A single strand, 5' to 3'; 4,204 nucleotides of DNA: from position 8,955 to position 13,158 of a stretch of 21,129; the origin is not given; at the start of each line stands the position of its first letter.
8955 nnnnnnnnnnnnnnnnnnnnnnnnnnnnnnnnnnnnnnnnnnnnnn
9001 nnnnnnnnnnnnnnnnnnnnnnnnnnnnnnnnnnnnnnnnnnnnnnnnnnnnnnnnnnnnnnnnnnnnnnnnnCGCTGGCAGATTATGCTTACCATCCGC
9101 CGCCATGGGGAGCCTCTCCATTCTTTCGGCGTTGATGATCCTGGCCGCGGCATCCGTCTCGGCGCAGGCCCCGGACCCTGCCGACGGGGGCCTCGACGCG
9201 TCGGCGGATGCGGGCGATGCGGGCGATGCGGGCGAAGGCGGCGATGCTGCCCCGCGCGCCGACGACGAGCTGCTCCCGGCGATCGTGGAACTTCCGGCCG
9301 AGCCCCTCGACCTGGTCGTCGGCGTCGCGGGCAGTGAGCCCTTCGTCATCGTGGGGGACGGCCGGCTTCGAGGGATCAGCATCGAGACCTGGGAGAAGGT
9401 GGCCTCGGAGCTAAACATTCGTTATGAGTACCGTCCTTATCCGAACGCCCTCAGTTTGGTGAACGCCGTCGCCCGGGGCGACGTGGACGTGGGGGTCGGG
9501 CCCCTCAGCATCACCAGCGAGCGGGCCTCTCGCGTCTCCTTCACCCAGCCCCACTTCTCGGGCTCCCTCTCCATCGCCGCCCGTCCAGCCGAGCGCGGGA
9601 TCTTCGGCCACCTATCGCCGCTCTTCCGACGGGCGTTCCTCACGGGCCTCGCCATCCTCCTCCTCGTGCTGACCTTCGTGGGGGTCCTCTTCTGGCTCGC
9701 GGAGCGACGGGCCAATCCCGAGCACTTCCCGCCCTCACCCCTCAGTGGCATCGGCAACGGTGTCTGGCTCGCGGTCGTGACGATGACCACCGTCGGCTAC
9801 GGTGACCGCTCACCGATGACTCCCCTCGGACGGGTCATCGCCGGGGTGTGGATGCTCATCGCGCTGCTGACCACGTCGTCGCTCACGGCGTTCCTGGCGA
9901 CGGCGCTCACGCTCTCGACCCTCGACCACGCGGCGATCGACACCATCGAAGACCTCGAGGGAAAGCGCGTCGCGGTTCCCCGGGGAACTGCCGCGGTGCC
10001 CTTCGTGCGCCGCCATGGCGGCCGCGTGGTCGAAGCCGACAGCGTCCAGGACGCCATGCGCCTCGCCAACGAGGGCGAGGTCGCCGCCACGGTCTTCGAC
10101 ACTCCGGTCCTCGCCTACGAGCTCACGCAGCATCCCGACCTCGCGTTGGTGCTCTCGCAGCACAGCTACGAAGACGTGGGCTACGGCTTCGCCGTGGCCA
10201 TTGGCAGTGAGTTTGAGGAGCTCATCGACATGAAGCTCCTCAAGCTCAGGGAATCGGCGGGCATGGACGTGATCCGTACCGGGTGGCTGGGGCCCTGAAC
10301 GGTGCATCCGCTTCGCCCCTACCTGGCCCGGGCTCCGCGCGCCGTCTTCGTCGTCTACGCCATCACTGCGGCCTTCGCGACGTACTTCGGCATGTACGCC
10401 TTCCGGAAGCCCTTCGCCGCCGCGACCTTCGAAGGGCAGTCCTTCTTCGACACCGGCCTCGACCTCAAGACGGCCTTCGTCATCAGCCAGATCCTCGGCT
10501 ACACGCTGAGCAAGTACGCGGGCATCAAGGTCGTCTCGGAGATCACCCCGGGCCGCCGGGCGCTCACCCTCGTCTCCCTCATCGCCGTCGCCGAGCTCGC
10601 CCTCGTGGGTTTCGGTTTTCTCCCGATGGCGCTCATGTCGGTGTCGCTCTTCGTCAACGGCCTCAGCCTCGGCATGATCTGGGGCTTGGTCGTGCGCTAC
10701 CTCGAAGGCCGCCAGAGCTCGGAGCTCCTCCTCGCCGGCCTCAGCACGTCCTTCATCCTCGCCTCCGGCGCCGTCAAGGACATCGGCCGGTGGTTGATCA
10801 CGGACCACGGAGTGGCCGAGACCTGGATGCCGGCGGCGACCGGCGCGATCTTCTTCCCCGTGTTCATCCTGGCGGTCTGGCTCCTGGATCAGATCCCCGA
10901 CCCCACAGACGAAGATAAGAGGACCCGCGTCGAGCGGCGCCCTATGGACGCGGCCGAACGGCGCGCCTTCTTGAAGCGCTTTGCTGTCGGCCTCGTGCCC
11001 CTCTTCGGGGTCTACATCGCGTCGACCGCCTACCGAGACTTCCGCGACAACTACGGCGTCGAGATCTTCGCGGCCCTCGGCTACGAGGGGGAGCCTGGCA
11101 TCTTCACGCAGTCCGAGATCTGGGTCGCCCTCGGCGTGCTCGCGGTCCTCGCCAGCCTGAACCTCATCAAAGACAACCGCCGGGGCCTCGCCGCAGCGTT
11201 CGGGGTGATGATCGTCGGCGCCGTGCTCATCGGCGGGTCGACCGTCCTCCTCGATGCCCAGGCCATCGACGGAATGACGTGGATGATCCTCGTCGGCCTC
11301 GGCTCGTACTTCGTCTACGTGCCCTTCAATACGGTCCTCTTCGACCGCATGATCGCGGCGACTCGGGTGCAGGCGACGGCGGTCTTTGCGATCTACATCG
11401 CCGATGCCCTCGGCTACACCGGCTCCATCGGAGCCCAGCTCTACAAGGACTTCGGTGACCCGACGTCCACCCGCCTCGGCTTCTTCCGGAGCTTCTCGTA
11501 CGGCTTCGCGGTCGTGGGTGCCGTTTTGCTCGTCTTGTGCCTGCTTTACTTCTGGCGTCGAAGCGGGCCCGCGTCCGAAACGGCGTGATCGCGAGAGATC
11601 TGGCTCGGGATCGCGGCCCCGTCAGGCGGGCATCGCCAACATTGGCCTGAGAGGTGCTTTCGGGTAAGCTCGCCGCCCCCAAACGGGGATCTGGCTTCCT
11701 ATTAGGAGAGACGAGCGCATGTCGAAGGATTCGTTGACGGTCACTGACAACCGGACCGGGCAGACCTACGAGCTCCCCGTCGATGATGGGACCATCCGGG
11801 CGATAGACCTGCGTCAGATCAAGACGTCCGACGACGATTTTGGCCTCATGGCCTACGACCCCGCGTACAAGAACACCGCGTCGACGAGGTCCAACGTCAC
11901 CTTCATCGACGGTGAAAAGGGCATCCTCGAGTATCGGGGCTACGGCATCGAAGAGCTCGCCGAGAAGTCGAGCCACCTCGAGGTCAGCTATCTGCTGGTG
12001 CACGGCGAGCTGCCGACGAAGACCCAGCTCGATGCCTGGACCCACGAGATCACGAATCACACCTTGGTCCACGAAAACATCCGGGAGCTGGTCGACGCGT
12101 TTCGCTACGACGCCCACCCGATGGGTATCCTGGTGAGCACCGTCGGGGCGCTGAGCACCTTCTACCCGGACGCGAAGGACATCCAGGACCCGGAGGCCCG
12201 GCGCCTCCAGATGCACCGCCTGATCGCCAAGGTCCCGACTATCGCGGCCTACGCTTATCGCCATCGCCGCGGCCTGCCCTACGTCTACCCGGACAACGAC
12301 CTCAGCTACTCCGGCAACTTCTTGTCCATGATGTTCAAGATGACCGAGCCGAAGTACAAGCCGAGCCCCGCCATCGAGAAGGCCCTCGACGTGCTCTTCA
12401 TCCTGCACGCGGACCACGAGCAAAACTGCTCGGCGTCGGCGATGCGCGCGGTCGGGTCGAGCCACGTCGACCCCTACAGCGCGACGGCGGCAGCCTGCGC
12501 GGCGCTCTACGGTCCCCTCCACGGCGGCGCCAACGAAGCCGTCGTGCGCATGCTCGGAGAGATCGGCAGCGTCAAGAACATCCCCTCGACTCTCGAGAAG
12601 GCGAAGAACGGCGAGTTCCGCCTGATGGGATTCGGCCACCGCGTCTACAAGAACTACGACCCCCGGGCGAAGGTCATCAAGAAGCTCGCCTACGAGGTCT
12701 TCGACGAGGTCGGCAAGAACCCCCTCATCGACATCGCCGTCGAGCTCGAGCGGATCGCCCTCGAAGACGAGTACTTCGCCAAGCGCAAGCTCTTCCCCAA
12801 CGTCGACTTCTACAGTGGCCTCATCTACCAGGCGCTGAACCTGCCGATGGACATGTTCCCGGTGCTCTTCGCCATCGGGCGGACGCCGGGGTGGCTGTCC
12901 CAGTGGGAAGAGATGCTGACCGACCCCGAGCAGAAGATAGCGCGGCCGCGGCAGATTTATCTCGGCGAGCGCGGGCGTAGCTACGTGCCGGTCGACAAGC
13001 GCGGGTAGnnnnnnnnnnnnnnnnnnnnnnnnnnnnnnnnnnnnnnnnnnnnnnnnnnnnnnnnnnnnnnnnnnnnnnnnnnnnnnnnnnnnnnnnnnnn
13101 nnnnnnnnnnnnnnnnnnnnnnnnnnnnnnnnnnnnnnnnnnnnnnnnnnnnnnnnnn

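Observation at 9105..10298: Prokaryotic glutamate-receptor-type ligand-gated K+ channel (GluR0-like)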

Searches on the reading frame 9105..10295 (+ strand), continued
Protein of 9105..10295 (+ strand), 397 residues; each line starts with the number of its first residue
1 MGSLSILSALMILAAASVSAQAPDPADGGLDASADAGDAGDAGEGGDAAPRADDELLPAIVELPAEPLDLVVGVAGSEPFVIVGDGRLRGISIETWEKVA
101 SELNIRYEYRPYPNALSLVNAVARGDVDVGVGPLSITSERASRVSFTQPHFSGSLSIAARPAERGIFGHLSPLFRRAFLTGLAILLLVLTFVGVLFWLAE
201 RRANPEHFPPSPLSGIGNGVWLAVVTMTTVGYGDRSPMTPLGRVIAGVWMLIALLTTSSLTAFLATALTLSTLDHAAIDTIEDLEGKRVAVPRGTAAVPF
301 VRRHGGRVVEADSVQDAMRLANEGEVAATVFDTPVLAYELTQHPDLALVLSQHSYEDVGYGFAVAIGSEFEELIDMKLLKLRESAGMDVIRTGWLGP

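Call 31: fold_search(model_id=the predicted structure, library=pdb)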
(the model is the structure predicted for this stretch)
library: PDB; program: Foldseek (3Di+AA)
matches with E <= 10: 1955; with E <= 0.001: 1496
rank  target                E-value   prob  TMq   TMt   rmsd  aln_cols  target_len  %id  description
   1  8p3w_B                9.9e-23  1.00  0.47  0.48  14.1       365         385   21  Homomeric GluA1 in tandem with TARP gamma-3, desensitized conformation 4 (released 2023-08-30)
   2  9hpc_C                2.4e-22  1.00  0.49  0.47  12.6       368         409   22  The TMD and the LBD region of the AMPAR complex GluA3- TARP gamma2 in the apo state. (released 2025-07-09)
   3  8c1q_A                3.3e-22  1.00  0.48  0.47  12.7       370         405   21  Resting state homomeric GluA1 AMPA receptor in complex with TARP gamma 3 (released 2023-08-30)
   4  8c1r_A                9.5e-22  1.00  0.48  0.47  12.8       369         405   21  Resting state homomeric GluA2 F231A mutant AMPA receptor in complex with TARP gamma-2 (released 2023-08-30)
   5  8c1q_C                1.2e-21  1.00  0.48  0.47  12.9       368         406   22  Resting state homomeric GluA1 AMPA receptor in complex with TARP gamma 3 (released 2023-08-30)
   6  7rz5_B                1.3e-21  1.00  0.48  0.47   9.1       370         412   20  Structure of the complex of LBD-TMD part of AMPA receptor GluA2 with auxiliary subunit TARP gamma-5 bound to competiti (released 2021-10-27)
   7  8ayo_A                1.4e-21  1.00  0.47  0.47  11.2       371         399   21  Open state GluA1/A2 AMPA receptor in complex with TARP gamma 8 and ligand JNJ-61432059 (released 2023-04-19)
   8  9hpc_A                1.5e-21  1.00  0.49  0.47  12.6       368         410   22  The TMD and the LBD region of the AMPAR complex GluA3- TARP gamma2 in the apo state. (released 2025-07-09)
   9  7oca_A                1.7e-21  1.00  0.48  0.26  13.3       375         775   22  Resting state full-length GluA1/A2 heterotertramer in complex with TARP gamma 8 and CNIH2 (released 2021-06-09)
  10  9b5z_A                1.9e-21  1.00  0.45  0.44  13.1       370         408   21  GluA2 flip Q in complex with TARPgamma2 at pH8, consensus structure of LBD-TMD-TARPgamma2 (released 2024-07-31)
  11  9qfh_A                2.1e-21  1.00  0.48  0.26  12.1       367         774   22  The composite map of of the AMPAR complex GluA3- TARP gamma2 in the apo state. (released 2025-07-09)
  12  7oce_A                2.2e-21  1.00  0.48  0.47  12.8       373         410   21  Resting state GluA1/A2 AMPA receptor in complex with TARP gamma 8 and CNIH2 (LBD-TMD) (released 2021-06-09)
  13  8piv_C                2.2e-21  1.00  0.45  0.45  12.1       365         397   21  Homomeric GluA2 flip R/G-unedited Q/R-edited F231A mutant in tandem with TARP gamma-2, desensitized conformation 1 (released 2023-08-30)
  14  8p3w_D                2.3e-21  1.00  0.46  0.47  12.9       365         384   21  Homomeric GluA1 in tandem with TARP gamma-3, desensitized conformation 4 (released 2023-08-30)
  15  9hpk_B                2.5e-21  1.00  0.49  0.49   7.5       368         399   21  Open state TMD-LBD of the GluA3(R439G) with TARP gamma2 (released 2025-07-09)
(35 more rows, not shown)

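Call 33: search_protein_representatives(protein=window:9105-10295:+)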
Query: 397 residues. Proteins with E-value up to 0.001 (for the whole library): 11268; up to 1e-10: 2891; up to 1e-30: 779. The best 150 are listed.
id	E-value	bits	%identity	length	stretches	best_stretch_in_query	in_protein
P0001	4.2e-248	838.9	100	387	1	11-397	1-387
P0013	4.6e-94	331.9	47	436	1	12-396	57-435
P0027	1.9e-90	320.0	49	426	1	4-396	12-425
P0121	6.3e-86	305.1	46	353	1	65-396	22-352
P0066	1.4e-85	304.0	46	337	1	68-394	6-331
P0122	8.8e-85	301.4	48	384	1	64-396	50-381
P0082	4.7e-84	299.0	45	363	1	65-396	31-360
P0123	7.8e-81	288.4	48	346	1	64-394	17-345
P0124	1.4e-79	284.2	44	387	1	15-395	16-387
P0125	7.4e-79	281.9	41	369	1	69-396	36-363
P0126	1.8e-78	280.6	44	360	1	65-396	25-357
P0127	2.6e-78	280.1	41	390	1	64-395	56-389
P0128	5.3e-78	279.1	42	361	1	70-397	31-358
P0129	6.2e-78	278.8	43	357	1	64-396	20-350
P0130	2.9e-77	276.6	45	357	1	71-396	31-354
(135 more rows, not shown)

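Call 50: find_encoding_contigs(protein=P0009, flank=5000, max_places=1)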
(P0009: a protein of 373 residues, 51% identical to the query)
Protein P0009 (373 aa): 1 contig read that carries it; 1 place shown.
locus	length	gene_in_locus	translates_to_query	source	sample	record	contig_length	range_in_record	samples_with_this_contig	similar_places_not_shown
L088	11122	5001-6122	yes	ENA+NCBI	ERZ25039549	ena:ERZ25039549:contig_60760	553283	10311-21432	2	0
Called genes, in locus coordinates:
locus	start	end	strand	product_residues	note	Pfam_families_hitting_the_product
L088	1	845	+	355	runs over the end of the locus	-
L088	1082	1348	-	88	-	-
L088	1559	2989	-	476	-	PF14319:Zn_Tnp_IS91, PF04986:Y2_Tnp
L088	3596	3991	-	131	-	PF13683:rve_3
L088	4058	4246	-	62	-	PF08281:Sigma70_r4_2, PF04545:Sigma70_r4 (weak)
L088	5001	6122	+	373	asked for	PF00497:SBP_bac_3, PF10613:Lig_chan-Glu_bd (weak), PF00060:Lig_chan, PF07885:Ion_trans_2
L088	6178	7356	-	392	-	-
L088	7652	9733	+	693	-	PF00580:UvrD-helicase (weak), PF13086:AAA_11, PF13245:AAA_19, PF13604:AAA_30, PF01443:Viral_helicase1 (faint), PF13087:AAA_12, PF13538:UvrD_C_2 (faint)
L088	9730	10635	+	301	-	-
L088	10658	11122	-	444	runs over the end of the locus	-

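Call 51: find_encoding_contigs(protein=P0059, flank=5000, max_places=1)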
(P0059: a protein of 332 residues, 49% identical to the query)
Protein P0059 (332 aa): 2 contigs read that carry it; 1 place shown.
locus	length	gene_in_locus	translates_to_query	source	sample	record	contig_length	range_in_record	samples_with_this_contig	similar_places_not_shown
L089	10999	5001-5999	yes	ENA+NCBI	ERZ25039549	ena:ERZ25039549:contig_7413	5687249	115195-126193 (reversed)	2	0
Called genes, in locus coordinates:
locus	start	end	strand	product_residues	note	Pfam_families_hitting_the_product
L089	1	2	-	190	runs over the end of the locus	PF00106:adh_short, PF13561:adh_short_C2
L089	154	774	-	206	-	-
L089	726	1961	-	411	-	PF00580:UvrD-helicase, PF13245:AAA_19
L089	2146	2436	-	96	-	PF00580:UvrD-helicase, PF13604:AAA_30 (weak), PF13245:AAA_19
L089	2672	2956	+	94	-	PF00465:Fe-ADH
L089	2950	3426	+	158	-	PF00465:Fe-ADH, PF25137:ADH_Fe_C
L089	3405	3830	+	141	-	PF25137:ADH_Fe_C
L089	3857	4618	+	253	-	PF00561:Abhydrolase_1, PF12146:Hydrolase_4, PF20408:Abhydrolase_11 (weak), PF12697:Abhydrolase_6, PF08386:Abhydrolase_4 (faint), PF03096:Ndr (weak)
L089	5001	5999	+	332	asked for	PF00497:SBP_bac_3, PF10613:Lig_chan-Glu_bd (weak), PF00060:Lig_chan, PF07885:Ion_trans_2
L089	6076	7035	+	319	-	PF13432:TPR_16 (weak)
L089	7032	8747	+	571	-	PF00069:Pkinase, PF07714:PK_Tyr_Ser-Thr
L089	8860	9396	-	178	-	-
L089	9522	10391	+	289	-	-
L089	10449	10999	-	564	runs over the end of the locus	-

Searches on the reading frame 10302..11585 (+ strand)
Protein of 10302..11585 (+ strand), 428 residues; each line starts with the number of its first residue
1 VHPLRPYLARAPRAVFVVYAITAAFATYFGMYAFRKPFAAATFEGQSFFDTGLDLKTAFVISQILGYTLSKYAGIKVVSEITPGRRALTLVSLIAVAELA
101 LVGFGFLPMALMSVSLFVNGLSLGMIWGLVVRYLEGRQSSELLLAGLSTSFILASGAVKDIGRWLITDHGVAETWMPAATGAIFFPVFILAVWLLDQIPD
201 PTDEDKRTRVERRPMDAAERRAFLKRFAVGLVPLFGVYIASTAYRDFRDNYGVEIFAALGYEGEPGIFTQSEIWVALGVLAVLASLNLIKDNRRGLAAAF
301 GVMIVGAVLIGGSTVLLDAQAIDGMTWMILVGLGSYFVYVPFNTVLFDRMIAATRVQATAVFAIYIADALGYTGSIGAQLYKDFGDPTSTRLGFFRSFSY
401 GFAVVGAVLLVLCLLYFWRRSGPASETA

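Call 3: search_protein_families(library=pfam, proteins=[window:10302-11585:+], max_evalue=0.01)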
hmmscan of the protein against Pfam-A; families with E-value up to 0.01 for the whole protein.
window:10302-11585:+ (428 aa): 2 families
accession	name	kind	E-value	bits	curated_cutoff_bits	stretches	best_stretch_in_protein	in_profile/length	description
PF18943.6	DUF5690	-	5.8e-141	470.3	25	1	37-420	1-382/382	Family of unknown function (DUF5690)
PF07690.21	MFS_1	-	7.4e-05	22.3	33.4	1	59-370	41-345/347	Major Facilitator Superfamily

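Call 4: search_protein_families(library=ncbifam, proteins=[window:10302-11585:+], max_evalue=0.01)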
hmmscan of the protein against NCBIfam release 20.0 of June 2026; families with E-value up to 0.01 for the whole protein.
window:10302-11585:+ (428 aa): 0 families

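Call 35: find_homologous_proteins(query=window:10302-11585:+, max_evalue=1e-10)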
Query window:10302-11585:+ (428 aa): 5613 proteins with E <= 1e-10 among 8000 candidates; the best 120 are listed.
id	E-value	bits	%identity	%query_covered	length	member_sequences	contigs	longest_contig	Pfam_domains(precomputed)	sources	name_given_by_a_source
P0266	2.3e-273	924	100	100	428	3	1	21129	PF18943.7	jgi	-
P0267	5.2e-253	857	95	97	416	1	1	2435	PF18943.7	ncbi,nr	ncbi:MAG: hypothetical protein JRH11_25885, partial [Deltaproteobacteria bacterium]|nr:hypothetical 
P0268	8.9e-250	847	89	100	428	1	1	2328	PF18943.7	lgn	-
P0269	5.6e-227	772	83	99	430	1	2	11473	PF18943.7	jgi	-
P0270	4.0e-225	766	83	100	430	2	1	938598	PF18943.7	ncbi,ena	-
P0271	1.9e-206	704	77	99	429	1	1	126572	PF18943.7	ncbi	-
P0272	1.3e-205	701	78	96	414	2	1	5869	PF18943.7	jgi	-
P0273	2.4e-204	697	74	100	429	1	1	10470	PF18943.7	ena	-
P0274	5.5e-200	683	74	99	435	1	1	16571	PF18943.7,PF07690.22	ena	-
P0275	6.8e-194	663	72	98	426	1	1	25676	PF18943.7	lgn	-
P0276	8.7e-194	662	71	100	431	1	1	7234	PF18943.7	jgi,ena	jgi:hypothetical protein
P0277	1.4e-191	655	73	98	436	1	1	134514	PF18943.7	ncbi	-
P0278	2.0e-184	632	73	93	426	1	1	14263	PF18943.7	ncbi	ncbi:MAG: DUF5690 family protein [Myxococcota bacterium]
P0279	2.1e-181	622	69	98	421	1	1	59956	PF18943.7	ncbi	ncbi:MAG: DUF5690 family protein [Sandaracinaceae bacterium]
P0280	5.0e-167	574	66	98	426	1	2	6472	PF18943.7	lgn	-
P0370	2.2e-147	510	59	98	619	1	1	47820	PF18943.7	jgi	jgi:phosphonate degradation associated HDIG domain protein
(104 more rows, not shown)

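Call 37: find_encoding_contigs(protein=P0270, flank=6000, max_places=2)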
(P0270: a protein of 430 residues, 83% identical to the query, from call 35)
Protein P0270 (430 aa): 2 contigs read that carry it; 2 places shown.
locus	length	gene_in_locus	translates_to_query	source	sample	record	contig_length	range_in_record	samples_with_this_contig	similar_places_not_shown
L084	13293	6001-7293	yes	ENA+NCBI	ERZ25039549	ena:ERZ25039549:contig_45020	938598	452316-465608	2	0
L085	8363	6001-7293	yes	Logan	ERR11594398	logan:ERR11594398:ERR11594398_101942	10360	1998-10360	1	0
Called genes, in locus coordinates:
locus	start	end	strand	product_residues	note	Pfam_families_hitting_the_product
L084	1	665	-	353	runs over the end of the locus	-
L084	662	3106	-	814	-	PF22842:Pel9A-like_beta_helix (faint), PF13229:Beta_helix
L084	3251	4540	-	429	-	-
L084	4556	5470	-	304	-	PF05090:HTTM (weak)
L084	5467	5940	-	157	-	-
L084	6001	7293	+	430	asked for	PF18943:DUF5690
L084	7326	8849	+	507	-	PF00069:Pkinase, PF07714:PK_Tyr_Ser-Thr, PF01636:APH (weak), PF03109:ABC1 (weak)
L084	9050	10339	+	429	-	PF00285:Citrate_synt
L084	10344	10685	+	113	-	PF01035:DNA_binding_1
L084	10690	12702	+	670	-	PF22842:Pel9A-like_beta_helix (faint), PF13229:Beta_helix (faint)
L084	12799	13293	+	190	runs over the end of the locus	PF07238:PilZ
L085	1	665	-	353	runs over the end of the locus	-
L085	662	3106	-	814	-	PF22842:Pel9A-like_beta_helix (faint), PF13229:Beta_helix (weak)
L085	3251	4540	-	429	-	-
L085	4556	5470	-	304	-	PF05090:HTTM (weak)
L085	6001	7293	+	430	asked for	PF18943:DUF5690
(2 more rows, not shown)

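Call 38: find_encoding_contigs(protein=P0271, flank=6000, max_places=2)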
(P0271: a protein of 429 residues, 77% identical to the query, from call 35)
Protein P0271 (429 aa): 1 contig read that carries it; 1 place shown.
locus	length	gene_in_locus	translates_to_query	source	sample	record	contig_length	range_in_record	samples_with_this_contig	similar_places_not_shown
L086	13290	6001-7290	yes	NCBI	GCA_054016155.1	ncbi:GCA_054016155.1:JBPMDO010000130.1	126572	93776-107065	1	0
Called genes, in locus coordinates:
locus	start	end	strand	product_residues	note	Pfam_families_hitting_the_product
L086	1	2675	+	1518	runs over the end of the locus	PF02369:Big_1 (faint), PF11974:bMG3 (faint), PF13620:CarboxypepD_reg (faint), PF17789:MG4 (faint), PF00207:A2M (faint)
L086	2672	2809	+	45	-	-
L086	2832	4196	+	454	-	PF07992:Pyr_redox_2, PF13738:Pyr_redox_3, PF00070:Pyr_redox, PF02852:Pyr_redox_dim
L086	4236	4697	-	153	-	PF01451:LMWPc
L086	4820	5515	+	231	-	-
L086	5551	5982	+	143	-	PF11950:DUF3467 (weak)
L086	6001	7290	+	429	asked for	PF18943:DUF5690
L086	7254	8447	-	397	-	PF01411:tRNA-synt_2c, PF07973:tRNA_SAD, PF02272:DHHA1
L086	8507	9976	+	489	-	PF00069:Pkinase, PF07714:PK_Tyr_Ser-Thr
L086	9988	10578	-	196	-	-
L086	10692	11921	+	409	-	PF00109:ketoacyl-synt, PF02801:Ketoacyl-synt_C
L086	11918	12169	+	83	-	-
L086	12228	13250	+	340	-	PF01476:LysM, PF03411:Peptidase_M74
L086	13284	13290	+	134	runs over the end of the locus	-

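Call 39: find_encoding_contigs(protein=P0279, flank=6000, max_places=2)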
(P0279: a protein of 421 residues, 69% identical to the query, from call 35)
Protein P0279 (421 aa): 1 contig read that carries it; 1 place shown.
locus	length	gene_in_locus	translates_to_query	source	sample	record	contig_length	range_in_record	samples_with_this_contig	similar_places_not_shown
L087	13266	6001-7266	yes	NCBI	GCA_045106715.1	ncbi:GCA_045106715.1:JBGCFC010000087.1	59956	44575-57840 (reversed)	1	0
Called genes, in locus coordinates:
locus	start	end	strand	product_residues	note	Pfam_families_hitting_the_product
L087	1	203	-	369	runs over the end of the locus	PF12679:ABC2_membrane_2, PF12698:ABC2_membrane_3, PF01061:ABC2_membrane, PF10920:DUF2705 (weak)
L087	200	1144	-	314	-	PF00005:ABC_tran, PF13304:AAA_21 (faint), PF13732:DrrA1-3_C (faint)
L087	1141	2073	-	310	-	PF00005:ABC_tran, PF13304:AAA_21 (faint)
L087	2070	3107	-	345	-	PF25917:BSH_RND (faint), PF00364:Biotin_lipoyl (faint), PF25919:BSH_CusB (weak), PF25954:Beta-barrel_RND_2 (weak), PF25990:Beta-barrel_YknX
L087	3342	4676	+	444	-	PF00512:HisKA, PF02518:HATPase_c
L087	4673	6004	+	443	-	PF00072:Response_reg, PF00158:Sigma54_activat, PF01078:Mg_chelatase (faint), PF14532:Sigma54_activ_2, PF07728:AAA_5 (weak), PF25601:AAA_lid_14, PF02954:HTH_8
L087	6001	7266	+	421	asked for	PF18943:DUF5690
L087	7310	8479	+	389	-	PF09587:PGA_cap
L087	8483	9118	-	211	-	-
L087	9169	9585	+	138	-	PF00498:FHA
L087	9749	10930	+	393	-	PF10092:DUF2330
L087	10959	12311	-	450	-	PF00884:Sulfatase, PF01663:Phosphodiest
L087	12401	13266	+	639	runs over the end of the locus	-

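Call 48: find_encoding_contigs(protein=P0370, flank=6000, max_places=2)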
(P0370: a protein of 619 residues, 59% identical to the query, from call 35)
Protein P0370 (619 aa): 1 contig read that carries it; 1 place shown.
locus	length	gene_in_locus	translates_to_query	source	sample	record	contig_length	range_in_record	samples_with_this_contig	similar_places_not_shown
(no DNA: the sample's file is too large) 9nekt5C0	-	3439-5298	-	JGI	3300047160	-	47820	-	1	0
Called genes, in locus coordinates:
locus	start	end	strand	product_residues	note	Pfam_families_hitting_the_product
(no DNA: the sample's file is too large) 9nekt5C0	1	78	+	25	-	?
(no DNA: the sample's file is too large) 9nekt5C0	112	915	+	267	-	PF09335:VTT_dom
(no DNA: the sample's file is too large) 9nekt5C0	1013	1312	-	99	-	-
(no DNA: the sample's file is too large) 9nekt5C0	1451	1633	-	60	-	-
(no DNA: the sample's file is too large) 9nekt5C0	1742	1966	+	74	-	-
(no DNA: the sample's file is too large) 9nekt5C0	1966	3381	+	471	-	PF01979:Amidohydro_1 (faint), PF07969:Amidohydro_3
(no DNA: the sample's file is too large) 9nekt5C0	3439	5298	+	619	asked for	PF18943:DUF5690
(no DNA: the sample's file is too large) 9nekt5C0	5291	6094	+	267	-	PF00702:Hydrolase, PF13419:HAD_2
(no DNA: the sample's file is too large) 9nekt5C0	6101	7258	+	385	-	PF01266:DAO, PF13450:NAD_binding_8 (faint)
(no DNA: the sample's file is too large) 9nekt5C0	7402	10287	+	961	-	PF00069:Pkinase, PF07714:PK_Tyr_Ser-Thr, PF01636:APH (faint), PF07596:SBP_bac_10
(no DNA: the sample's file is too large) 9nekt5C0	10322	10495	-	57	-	-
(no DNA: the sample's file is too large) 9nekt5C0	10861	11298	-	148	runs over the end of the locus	PF08327:AHSA1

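Call 64: search_solved_structures(query=window:10302-11585:+, max_evalue=1)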
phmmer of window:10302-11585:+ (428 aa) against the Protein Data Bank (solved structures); distinct sequences matched with E-value up to 1: 1.
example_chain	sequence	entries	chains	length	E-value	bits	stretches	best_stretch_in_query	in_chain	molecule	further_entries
5d1o_A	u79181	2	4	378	0.46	12.7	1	206-268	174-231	ATP-dependent RNA ligase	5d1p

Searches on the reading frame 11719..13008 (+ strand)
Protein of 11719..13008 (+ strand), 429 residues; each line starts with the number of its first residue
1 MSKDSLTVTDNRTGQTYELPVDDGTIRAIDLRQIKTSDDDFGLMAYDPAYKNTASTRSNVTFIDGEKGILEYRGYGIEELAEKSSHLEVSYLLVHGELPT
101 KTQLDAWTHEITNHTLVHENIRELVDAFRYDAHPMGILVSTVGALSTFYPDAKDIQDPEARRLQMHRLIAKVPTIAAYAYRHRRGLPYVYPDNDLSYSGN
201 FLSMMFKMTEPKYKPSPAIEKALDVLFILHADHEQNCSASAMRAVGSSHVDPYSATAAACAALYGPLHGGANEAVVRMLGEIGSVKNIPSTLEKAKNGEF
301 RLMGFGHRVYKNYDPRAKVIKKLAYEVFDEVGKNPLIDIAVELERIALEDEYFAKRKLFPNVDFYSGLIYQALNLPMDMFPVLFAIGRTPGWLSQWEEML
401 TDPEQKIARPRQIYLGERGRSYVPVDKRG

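Call 13: search_protein_families(library=pfam, proteins=[window:11719-13008:+], max_evalue=0.001)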
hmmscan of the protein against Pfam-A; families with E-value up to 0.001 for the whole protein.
window:11719-13008:+ (429 aa): 1 family
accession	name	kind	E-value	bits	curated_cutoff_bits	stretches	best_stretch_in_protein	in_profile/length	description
PF00285.26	Citrate_synt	-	9.4e-138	459.5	27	1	50-411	2-357/357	Citrate synthase, C-terminal domain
